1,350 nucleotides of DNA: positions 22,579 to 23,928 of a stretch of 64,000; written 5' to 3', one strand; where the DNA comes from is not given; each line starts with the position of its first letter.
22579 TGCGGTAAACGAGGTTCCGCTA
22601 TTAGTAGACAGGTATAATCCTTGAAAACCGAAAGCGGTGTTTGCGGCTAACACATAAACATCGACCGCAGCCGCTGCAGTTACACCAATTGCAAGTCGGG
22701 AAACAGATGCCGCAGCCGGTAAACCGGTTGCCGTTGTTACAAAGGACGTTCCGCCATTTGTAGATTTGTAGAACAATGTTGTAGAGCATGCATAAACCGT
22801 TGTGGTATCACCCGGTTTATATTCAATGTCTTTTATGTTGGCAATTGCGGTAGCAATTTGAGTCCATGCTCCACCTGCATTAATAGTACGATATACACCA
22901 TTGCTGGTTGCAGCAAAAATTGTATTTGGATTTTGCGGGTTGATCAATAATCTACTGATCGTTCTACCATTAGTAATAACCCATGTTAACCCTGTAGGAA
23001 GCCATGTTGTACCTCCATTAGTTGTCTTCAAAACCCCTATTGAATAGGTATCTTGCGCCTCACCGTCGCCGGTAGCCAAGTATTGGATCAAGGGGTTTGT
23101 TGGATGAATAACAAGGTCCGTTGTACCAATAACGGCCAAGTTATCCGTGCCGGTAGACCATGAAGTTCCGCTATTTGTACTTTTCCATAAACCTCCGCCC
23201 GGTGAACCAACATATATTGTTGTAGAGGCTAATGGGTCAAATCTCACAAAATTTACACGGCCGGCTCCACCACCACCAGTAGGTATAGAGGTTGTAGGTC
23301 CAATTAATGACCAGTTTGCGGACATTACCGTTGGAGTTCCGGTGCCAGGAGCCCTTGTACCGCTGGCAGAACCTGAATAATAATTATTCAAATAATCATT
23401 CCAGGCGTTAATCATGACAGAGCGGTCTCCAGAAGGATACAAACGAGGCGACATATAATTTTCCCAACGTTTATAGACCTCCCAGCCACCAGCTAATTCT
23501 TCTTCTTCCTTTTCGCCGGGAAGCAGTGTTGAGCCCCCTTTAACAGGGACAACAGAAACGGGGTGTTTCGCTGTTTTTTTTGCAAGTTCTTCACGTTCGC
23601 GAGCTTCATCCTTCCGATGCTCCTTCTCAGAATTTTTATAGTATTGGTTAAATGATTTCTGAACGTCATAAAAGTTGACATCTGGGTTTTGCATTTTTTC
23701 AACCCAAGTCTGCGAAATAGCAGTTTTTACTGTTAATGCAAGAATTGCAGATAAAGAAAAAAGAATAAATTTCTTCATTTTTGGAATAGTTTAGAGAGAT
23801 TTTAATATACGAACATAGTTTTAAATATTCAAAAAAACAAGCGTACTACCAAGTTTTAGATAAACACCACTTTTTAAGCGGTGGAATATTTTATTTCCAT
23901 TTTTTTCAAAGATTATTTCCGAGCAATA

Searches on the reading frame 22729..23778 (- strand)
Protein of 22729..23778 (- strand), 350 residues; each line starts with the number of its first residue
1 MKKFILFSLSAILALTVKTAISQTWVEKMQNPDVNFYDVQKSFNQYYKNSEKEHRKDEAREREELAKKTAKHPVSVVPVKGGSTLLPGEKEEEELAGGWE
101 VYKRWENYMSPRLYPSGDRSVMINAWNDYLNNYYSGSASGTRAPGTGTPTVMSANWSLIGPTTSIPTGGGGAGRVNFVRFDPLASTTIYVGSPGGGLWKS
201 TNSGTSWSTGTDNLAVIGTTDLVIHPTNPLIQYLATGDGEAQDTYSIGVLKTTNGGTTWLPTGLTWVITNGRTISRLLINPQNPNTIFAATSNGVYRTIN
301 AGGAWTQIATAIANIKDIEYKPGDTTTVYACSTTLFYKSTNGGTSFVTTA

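Call 84: find_homologous_proteins(query=window:22729-23778:-, max_evalue=1e-20)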
Query window:22729-23778:- (350 aa): 135 proteins with E <= 1e-20 among 6033 candidates; the best 120 are listed.
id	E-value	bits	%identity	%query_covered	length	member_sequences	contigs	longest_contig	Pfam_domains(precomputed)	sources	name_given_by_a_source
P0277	3.4e-156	538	69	100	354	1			-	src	-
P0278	1.0e-127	444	74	75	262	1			-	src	-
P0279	2.4e-117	410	81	65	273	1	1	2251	PF15902.13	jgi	jgi:photosystem II stability/assembly factor-like uncharacterized protein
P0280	2.9e-89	318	46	99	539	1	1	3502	PF15902.13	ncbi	-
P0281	7.8e-81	290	46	99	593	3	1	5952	PF15902.13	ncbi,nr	ncbi:MAG TPA: hypothetical protein VNZ86_07760, partial [Bacteroidia bacterium]|nr:hypothetical prot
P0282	4.7e-79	284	46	99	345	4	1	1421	PF15902.13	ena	-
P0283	2.7e-78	282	44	99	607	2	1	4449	PF15902.13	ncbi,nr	ncbi:MAG TPA: hypothetical protein VD905_20600, partial [Flavobacteriales bacterium]|nr:hypothetical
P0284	7.3e-77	277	43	99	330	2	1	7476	PF15902.13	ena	-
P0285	2.9e-74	268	48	87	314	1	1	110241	PF15902.13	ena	-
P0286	1.7e-72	263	44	99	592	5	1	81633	-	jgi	jgi:hypothetical protein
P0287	7.6e-72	260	40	98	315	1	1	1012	PF25852.1,PF15902.13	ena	-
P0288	2.1e-71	259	43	99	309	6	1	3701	PF15902.13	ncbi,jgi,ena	jgi:hypothetical protein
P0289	5.1e-71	258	43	99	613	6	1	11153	PF15902.13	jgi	-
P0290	1.4e-70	256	43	100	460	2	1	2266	PF15902.13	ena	-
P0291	2.6e-69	252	40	99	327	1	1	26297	PF14870.13,PF15902.13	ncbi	ncbi:MAG: WD40/YVTN/BNR-like repeat-containing protein, partial [Bacteroidia bacterium]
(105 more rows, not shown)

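Call 85: find_encoding_contigs(protein=P0286, flank=1500, max_places=4)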
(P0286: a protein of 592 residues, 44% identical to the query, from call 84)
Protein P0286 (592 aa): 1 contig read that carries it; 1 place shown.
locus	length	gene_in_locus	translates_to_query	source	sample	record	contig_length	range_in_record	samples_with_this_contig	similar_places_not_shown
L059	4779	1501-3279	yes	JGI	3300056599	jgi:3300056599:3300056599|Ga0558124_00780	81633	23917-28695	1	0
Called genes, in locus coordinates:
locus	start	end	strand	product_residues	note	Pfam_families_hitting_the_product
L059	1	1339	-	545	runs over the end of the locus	PF24923:ATP-grasp_IQCH, PF18105:PGM1_C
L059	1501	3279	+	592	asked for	-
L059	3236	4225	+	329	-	PF14870:PSII_BNR (faint), PF15902:Sortilin-Vps10 (weak), PF18911:PKD_4, PF00801:PKD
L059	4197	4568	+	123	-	-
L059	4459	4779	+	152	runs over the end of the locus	PF18962:Por_Secre_tail (weak)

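Call 86: find_encoding_contigs(protein=P0285, flank=1500, max_places=4)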
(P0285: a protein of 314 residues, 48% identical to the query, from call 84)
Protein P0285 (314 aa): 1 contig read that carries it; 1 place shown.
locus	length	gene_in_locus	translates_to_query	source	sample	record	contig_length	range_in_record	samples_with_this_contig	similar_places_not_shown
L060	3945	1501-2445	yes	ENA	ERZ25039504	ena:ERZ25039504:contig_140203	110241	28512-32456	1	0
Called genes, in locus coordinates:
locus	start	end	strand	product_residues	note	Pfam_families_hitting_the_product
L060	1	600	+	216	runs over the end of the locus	PF00072:Response_reg, PF00196:GerE (weak)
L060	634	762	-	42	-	-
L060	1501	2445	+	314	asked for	PF15902:Sortilin-Vps10 (weak)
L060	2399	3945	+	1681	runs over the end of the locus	PF15902:Sortilin-Vps10, PF00801:PKD, PF18911:PKD_4, PF00801:PKD, PF18911:PKD_4, PF19081:Ig_7, PF18962:Por_Secre_tail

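Call 87: find_encoding_contigs(protein=P0289, flank=1500, max_places=6)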
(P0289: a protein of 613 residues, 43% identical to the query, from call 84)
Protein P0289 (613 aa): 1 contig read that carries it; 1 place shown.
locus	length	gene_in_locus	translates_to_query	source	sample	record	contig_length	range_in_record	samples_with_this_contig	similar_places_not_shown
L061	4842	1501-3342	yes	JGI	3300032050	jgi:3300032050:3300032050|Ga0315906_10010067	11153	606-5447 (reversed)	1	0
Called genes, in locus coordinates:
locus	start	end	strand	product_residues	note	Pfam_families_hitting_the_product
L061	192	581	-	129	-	-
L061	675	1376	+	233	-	PF16403:Bact_surface_Ig-like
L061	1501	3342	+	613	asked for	PF15902:Sortilin-Vps10 (weak)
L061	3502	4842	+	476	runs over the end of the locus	PF18911:PKD_4, PF00801:PKD, PF19081:Ig_7 (weak), PF18962:Por_Secre_tail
